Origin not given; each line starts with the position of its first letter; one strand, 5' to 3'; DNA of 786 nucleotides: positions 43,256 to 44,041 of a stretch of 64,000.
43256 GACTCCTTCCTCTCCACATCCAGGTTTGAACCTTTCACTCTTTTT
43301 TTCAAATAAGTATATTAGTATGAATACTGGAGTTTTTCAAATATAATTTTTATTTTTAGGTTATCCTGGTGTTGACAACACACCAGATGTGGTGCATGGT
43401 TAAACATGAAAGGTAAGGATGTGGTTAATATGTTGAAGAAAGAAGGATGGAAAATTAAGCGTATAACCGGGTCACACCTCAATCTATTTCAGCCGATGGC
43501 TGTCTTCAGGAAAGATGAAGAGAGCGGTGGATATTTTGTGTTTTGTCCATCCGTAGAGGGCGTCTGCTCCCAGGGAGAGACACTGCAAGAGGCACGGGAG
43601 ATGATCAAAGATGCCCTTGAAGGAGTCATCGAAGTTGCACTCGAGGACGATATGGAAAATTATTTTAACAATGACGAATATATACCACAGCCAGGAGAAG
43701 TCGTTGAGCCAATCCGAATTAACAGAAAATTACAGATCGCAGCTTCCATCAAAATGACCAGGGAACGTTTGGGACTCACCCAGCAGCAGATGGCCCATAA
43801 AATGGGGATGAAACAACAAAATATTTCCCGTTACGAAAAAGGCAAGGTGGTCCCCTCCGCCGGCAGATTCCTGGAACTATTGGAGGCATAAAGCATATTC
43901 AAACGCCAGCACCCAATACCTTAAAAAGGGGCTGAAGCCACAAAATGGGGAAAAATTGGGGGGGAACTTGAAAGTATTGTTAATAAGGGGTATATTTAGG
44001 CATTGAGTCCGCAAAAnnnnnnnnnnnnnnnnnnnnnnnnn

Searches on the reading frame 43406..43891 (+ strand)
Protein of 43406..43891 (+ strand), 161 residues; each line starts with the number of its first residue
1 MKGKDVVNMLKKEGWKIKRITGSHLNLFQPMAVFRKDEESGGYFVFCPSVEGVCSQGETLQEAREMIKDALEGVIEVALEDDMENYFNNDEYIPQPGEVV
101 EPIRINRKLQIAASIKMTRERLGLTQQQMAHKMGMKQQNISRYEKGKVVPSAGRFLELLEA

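Call 57: search_protein_families(library=pfam, proteins=[window:43406-43891:+], max_evalue=0.001)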
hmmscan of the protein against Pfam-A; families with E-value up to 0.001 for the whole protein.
window:43406-43891:+ (161 aa): 9 families
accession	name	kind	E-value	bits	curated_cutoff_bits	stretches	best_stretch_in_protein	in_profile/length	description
PF01381.28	HTH_3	-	1.1e-11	45.1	23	1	115-161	1-47/55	Helix-turn-helix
PF13560.12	HTH_31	-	7e-10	39.5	27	1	111-161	2-53/64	Helix-turn-helix domain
PF12844.13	HTH_19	-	4.9e-07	30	30.2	1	115-160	4-49/64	Helix-turn-helix domain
PF21748.3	UPF0150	-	1e-06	29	27.3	1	32-82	10-60/64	UPF0150-like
PF15919.11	HicB_lk_antitox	-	1.6e-06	28.7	27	1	35-84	6-54/123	HicB_like antitoxin of bacterial toxin-antitoxin system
PF13744.12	HTH_37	-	3.1e-06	27.3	27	1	105-148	13-56/80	Helix-turn-helix domain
PF15731.11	MqsA_antitoxin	-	5.7e-06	26.9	30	1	104-153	63-112/131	Antitoxin component of bacterial toxin-antitoxin system, MqsA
PF07927.17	HicA_toxin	-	8.1e-05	23.1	27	1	3-28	1-26/58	HicA toxin of bacterial toxin-antitoxin,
PF22495.2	HTH_92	-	0.00032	20.4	27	1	118-152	3-37/45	RsaL-like HTH domain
